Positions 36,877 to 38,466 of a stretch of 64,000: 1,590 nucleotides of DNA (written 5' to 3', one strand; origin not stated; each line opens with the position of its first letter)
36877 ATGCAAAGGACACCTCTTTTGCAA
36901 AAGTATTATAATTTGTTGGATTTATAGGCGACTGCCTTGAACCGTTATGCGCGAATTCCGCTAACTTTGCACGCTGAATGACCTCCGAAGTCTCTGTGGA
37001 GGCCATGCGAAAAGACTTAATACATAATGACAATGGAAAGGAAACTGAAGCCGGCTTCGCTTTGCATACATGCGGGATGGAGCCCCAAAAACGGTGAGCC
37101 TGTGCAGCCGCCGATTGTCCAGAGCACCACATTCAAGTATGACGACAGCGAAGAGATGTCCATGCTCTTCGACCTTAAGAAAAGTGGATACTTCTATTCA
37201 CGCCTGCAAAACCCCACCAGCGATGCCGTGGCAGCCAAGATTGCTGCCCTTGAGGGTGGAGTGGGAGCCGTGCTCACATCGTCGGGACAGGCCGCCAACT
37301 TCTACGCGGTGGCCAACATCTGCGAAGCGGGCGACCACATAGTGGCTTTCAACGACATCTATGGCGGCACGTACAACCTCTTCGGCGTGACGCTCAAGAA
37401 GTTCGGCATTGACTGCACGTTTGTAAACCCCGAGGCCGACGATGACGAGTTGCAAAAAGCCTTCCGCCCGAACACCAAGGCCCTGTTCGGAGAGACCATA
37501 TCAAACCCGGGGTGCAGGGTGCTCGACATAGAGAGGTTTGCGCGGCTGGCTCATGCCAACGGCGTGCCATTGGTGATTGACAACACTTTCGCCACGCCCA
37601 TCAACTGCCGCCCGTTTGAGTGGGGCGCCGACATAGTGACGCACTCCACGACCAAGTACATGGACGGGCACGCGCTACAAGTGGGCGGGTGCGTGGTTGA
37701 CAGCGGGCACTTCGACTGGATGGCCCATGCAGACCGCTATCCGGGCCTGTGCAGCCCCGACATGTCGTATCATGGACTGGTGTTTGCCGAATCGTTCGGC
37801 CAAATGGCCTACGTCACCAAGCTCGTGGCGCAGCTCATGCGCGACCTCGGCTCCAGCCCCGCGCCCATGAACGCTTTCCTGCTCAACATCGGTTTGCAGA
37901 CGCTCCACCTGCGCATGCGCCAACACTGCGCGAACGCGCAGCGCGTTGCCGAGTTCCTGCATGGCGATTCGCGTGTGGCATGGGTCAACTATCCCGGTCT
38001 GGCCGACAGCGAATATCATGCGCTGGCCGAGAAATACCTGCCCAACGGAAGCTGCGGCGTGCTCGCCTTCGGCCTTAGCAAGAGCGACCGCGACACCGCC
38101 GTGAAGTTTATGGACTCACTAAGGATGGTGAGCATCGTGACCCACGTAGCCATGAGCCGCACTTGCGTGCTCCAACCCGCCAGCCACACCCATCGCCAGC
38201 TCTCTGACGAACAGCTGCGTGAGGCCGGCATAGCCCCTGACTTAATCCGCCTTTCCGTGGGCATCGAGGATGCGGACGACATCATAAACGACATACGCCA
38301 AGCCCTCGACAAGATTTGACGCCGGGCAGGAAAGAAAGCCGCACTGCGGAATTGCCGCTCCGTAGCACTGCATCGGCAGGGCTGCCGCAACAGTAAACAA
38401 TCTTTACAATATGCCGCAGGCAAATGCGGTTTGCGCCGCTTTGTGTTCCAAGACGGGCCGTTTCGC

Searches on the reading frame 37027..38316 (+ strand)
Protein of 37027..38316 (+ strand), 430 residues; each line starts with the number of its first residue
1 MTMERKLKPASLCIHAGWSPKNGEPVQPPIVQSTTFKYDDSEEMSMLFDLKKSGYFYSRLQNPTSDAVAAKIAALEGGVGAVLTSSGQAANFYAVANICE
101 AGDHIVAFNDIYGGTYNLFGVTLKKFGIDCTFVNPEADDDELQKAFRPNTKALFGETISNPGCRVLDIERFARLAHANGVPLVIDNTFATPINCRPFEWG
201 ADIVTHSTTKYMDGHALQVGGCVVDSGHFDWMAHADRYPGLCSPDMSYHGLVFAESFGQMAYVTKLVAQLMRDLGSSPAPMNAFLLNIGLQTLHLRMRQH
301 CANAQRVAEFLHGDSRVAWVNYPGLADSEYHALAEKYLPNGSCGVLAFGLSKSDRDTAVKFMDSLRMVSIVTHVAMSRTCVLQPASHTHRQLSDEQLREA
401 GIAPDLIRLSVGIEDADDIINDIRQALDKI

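Call 9: search_protein_families(library=pfam, proteins=[window:37027-38316:+])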
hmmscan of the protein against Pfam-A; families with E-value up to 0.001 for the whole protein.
window:37027-38316:+ (430 aa): 1 family
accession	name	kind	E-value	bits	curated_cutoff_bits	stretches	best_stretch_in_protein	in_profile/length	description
PF01053.26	Cys_Met_Meta_PP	-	5.2e-122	407.5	27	1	11-427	2-380/381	Cys/Met metabolism PLP-dependent enzyme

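Call 14: find_encoding_contigs(protein=window:37027-38316:+, flank=3000, max_places=10)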
Protein window:37027-38316:+ (430 aa): no gene with exactly this product is on record in the collection.

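Call 17: find_homologous_proteins(query=window:37027-38316:+, max_evalue=1e-100)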
Query window:37027-38316:+ (430 aa): 8000 proteins with E <= 1e-100 among 8000 candidates; the best 120 are listed.
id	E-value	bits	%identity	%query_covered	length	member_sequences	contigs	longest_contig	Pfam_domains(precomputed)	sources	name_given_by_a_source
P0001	4.5e-295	996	100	100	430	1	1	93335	PF01053.27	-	-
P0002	7.5e-259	877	86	100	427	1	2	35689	PF01053.27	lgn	-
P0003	1.6e-258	875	86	100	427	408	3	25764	PF01053.27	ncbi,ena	-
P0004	1.7e-258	875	85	100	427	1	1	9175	PF00155.28,PF01053.27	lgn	-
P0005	2.0e-258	875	86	100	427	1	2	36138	PF01053.27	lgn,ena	-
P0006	3.3e-258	874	85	100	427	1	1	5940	PF00155.28,PF01053.27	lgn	-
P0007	3.8e-258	874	86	100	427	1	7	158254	PF01053.27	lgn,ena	-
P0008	3.8e-258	874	86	100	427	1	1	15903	PF01053.27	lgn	-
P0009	4.5e-258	874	85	100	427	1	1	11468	PF00155.28,PF01053.27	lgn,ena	-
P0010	8.5e-258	873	85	100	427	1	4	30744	PF00155.28,PF01053.27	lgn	-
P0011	1.2e-257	873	85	100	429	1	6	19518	PF00155.28,PF01053.27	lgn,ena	-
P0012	2.2e-257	872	85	100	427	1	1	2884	PF00155.28,PF01053.27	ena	-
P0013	2.6e-257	871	85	100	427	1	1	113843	PF01053.27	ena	-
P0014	5.4e-256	867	85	100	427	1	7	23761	PF01053.27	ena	-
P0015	5.4e-256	867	85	100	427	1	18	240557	PF01053.27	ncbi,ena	-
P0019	8.1e-255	863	85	100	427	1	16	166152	PF01053.27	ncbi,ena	-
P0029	1.7e-250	849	85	97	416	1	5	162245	PF00155.28,PF01053.27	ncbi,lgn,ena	-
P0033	1.7e-246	836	82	100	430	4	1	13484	PF01053.27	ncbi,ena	-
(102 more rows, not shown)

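Call 18: find_encoding_contigs(protein=P0015, flank=10000, max_places=3)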
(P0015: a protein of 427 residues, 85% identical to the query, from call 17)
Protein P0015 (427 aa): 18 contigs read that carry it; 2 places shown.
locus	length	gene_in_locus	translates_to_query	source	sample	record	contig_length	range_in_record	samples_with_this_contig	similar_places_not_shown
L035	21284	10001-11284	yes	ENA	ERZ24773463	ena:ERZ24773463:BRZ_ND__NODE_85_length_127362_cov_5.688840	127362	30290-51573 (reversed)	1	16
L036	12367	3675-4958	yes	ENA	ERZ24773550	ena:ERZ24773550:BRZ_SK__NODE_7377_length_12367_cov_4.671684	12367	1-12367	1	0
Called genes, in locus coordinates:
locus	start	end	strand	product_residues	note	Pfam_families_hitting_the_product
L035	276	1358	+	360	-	PF01551:Peptidase_M23, PF01476:LysM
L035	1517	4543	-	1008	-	PF01326:PPDK_N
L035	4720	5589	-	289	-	PF11396:PepSY_like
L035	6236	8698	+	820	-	PF22847:Glyco_hydro_43_rel, PF02018:CBM_4_9, PF22848:ASD1_dom, PF06964:Alpha-L-AF_C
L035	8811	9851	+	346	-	PF04616:Glyco_hydro_43 (faint)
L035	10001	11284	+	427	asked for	PF01053:Cys_Met_Meta_PP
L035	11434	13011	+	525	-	PF13428:TPR_14 (faint), PF17874:TPR_MalT (faint), PF00515:TPR_1 (faint), PF07719:TPR_2 (faint), PF13176:TPR_7 (faint), PF13181:TPR_8 (faint), PF13424:TPR_12 (weak)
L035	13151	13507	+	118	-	-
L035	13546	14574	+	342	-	-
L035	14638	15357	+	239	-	-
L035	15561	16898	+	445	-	PF02812:ELFV_dehydrog_N, PF00208:ELFV_dehydrog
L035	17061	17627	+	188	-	PF03330:DPBB_1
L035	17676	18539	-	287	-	PF13441:Gly-zipper_YMGG (weak)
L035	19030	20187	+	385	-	-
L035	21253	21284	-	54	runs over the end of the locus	-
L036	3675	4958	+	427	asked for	PF01053:Cys_Met_Meta_PP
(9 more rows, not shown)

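Call 19: find_encoding_contigs(protein=P0007, flank=10000, max_places=3)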
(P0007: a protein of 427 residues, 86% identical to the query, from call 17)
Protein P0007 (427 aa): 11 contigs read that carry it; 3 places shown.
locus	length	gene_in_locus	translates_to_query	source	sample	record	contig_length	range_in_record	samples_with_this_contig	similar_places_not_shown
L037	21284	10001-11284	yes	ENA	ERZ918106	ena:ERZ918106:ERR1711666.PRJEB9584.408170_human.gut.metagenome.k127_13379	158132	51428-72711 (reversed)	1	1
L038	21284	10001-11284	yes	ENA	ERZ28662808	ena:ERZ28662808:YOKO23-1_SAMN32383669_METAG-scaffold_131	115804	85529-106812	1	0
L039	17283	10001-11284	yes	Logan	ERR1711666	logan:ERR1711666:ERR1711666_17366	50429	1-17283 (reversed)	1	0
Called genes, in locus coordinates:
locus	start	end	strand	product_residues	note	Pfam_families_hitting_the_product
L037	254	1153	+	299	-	PF01551:Peptidase_M23, PF01476:LysM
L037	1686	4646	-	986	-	PF00072:Response_reg (faint), PF01326:PPDK_N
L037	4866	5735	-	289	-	PF11396:PepSY_like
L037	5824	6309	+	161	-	-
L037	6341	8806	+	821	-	PF22847:Glyco_hydro_43_rel, PF02018:CBM_4_9 (weak), PF22848:ASD1_dom, PF06964:Alpha-L-AF_C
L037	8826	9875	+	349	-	-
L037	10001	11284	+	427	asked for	PF01053:Cys_Met_Meta_PP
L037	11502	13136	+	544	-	PF13176:TPR_7 (faint), PF13414:TPR_11 (faint), PF00515:TPR_1 (faint), PF07719:TPR_2 (faint), PF13181:TPR_8 (faint), PF14938:SNAP, PF17874:TPR_MalT, PF13424:TPR_12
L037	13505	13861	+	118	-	PF11589:DUF3244 (weak)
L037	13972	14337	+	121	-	-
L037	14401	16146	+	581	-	-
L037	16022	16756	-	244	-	-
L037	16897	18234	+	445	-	PF02812:ELFV_dehydrog_N, PF00208:ELFV_dehydrog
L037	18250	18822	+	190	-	PF03330:DPBB_1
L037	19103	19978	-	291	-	PF13441:Gly-zipper_YMGG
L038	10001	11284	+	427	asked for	PF01053:Cys_Met_Meta_PP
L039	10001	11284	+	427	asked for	PF01053:Cys_Met_Meta_PP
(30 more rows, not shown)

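Call 51: find_encoding_contigs(protein=P0033, flank=10000, max_places=4)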
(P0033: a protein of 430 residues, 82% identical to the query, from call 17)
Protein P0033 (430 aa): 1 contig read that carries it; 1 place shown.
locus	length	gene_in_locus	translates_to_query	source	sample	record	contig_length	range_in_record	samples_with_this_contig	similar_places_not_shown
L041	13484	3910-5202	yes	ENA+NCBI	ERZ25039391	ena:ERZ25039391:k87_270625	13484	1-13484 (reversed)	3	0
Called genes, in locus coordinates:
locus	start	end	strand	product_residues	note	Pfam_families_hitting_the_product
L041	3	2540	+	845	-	?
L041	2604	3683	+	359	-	-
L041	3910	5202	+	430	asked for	PF01053:Cys_Met_Meta_PP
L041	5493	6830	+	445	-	PF02812:ELFV_dehydrog_N, PF00208:ELFV_dehydrog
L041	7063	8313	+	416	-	PF13167:GTP-bdg_N, PF16360:GTP-bdg_M, PF01926:MMR_HSR1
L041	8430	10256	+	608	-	PF16314:DUF4954, PF25084:LbH_EIF2B (faint), PF20683:DUF6819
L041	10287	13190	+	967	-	PF00675:Peptidase_M16, PF05193:Peptidase_M16_C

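Call 52: find_encoding_contigs(protein=P0002, flank=10000, max_places=4)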
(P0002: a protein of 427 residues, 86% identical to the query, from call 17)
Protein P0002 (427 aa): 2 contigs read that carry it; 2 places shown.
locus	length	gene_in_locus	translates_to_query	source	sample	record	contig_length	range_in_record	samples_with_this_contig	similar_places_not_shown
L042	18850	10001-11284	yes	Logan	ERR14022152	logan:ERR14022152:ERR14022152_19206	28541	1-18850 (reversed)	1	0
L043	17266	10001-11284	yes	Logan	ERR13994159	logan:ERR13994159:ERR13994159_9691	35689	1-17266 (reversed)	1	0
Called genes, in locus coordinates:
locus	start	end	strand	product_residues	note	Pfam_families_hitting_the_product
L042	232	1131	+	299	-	PF01551:Peptidase_M23, PF01476:LysM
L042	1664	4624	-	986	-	PF00072:Response_reg (faint), PF01326:PPDK_N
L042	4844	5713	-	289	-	PF11396:PepSY_like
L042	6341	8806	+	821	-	PF22847:Glyco_hydro_43_rel, PF02018:CBM_4_9 (weak), PF22848:ASD1_dom, PF06964:Alpha-L-AF_C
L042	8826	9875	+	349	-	-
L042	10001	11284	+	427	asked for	PF01053:Cys_Met_Meta_PP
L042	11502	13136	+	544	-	PF13176:TPR_7 (faint), PF13414:TPR_11 (faint), PF00515:TPR_1 (faint), PF07719:TPR_2 (faint), PF13181:TPR_8 (faint), PF14938:SNAP, PF17874:TPR_MalT, PF13424:TPR_12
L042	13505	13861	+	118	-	PF11589:DUF3244 (weak)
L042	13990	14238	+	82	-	-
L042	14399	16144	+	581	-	-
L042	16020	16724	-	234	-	-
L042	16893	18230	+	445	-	PF02812:ELFV_dehydrog_N, PF00208:ELFV_dehydrog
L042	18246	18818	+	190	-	PF03330:DPBB_1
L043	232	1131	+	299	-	PF01551:Peptidase_M23, PF01476:LysM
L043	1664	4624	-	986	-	PF00072:Response_reg (faint), PF01326:PPDK_N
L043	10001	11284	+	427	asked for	PF01053:Cys_Met_Meta_PP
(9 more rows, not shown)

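Call 56: find_encoding_contigs(protein=P0019, flank=10000, max_places=3)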
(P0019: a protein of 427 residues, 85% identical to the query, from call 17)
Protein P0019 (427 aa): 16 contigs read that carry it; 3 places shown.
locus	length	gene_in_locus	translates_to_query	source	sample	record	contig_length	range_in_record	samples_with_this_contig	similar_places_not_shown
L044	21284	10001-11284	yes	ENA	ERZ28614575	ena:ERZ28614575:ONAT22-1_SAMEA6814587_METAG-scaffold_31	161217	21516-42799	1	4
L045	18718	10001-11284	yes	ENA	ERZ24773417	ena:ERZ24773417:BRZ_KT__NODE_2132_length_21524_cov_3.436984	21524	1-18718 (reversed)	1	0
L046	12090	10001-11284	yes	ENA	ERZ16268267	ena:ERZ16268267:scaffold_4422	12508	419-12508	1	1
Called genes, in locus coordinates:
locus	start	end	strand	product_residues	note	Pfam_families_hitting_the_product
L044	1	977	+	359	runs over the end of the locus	PF01551:Peptidase_M23, PF01476:LysM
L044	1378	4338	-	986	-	PF00072:Response_reg (faint), PF01326:PPDK_N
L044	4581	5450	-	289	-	PF11396:PepSY_like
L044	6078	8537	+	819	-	PF22847:Glyco_hydro_43_rel, PF02018:CBM_4_9, PF22848:ASD1_dom, PF06964:Alpha-L-AF_C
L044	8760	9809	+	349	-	PF04616:Glyco_hydro_43 (faint)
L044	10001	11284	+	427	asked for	PF01053:Cys_Met_Meta_PP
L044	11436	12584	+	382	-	PF13428:TPR_14 (faint), PF17874:TPR_MalT (faint), PF13432:TPR_16 (faint), PF10602:RPN7 (faint), PF00515:TPR_1 (faint), PF07719:TPR_2 (faint), PF13176:TPR_7 (faint), PF13424:TPR_12 (weak), +2 more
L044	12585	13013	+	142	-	-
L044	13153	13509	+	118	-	-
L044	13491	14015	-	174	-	-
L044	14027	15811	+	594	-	-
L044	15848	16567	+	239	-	-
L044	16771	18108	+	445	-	PF02812:ELFV_dehydrog_N, PF00208:ELFV_dehydrog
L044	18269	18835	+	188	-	PF03330:DPBB_1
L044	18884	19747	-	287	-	PF13441:Gly-zipper_YMGG (weak)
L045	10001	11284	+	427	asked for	PF01053:Cys_Met_Meta_PP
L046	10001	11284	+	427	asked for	PF01053:Cys_Met_Meta_PP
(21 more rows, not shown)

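Call 57: find_encoding_contigs(protein=P0029, flank=10000, max_places=3)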
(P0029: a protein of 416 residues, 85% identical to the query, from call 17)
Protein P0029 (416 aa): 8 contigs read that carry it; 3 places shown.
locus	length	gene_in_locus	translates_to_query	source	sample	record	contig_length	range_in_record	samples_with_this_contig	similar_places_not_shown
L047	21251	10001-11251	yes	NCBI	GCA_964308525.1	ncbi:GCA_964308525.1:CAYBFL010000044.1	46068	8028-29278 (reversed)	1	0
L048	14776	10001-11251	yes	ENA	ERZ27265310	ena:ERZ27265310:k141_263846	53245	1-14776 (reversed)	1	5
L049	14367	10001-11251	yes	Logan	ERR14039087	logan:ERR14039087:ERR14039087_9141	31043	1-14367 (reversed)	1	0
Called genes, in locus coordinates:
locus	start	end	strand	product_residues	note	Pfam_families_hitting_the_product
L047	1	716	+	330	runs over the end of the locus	PF01551:Peptidase_M23, PF01476:LysM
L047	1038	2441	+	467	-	PF07470:Glyco_hydro_88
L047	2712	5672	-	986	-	PF00072:Response_reg (faint), PF01326:PPDK_N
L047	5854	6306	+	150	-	-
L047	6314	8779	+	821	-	PF22847:Glyco_hydro_43_rel, PF02018:CBM_4_9 (weak), PF22848:ASD1_dom, PF06964:Alpha-L-AF_C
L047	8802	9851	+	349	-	PF04616:Glyco_hydro_43 (faint)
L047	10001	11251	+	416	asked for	PF01053:Cys_Met_Meta_PP, PF00155:Aminotran_1_2 (weak)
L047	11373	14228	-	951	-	PF13620:CarboxypepD_reg, PF13715:CarbopepD_reg_2 (weak), PF14905:OMP_b-brl_3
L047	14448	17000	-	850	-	PF04513:Baculo_PEP_C (faint), PF07083:DUF1351 (faint)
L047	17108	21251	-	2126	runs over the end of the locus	-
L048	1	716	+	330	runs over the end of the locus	PF01551:Peptidase_M23, PF01476:LysM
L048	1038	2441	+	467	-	PF07470:Glyco_hydro_88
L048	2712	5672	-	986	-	PF00072:Response_reg (faint), PF01326:PPDK_N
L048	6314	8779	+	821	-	PF22847:Glyco_hydro_43_rel, PF02018:CBM_4_9 (weak), PF22848:ASD1_dom, PF06964:Alpha-L-AF_C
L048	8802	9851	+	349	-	PF04616:Glyco_hydro_43 (faint)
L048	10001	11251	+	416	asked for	PF01053:Cys_Met_Meta_PP, PF00155:Aminotran_1_2 (weak)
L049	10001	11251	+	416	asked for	PF01053:Cys_Met_Meta_PP, PF00155:Aminotran_1_2 (weak)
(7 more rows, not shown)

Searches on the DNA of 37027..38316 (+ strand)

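Call 63: search_rna_families(sources=[L035, L037, L044, L047], threshold=gathering)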
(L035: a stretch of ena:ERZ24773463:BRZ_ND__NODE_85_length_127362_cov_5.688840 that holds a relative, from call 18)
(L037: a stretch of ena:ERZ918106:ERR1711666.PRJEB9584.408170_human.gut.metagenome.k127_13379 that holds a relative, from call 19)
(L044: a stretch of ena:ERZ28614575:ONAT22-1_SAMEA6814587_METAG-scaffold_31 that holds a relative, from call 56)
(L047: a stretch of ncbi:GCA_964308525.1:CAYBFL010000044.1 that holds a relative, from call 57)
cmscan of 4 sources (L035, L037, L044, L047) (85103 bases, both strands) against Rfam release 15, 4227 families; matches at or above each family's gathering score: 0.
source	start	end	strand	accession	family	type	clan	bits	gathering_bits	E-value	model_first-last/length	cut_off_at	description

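Call 64: search_rna_families(source=L035, start=5700, end=6020, threshold=evalue, max_evalue=10)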
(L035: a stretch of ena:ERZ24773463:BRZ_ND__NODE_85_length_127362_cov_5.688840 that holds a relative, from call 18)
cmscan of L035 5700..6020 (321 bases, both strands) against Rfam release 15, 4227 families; matches with E-value up to 10: 4.
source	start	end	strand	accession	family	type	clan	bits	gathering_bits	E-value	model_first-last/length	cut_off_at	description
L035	5868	5910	+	RF03399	mir-986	Gene; miRNA;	-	21.3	70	0.028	1-94/94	no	mir-986 microRNA precursor family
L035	5916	5993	-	RF03586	mir-5132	Gene; miRNA;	-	19.7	100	1.1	1-71/71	no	mir-5132 microRNA precursor family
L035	5839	5911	-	RF02276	Hammerhead_II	Gene; ribozyme;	CL00010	12.4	37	9.6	1-66/66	no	Hammerhead ribozyme (type II)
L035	5871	5907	-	RF02880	MH_s15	Gene; sRNA;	-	8.5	123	7.2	172-208/277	no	Mesorhizobail RNA 15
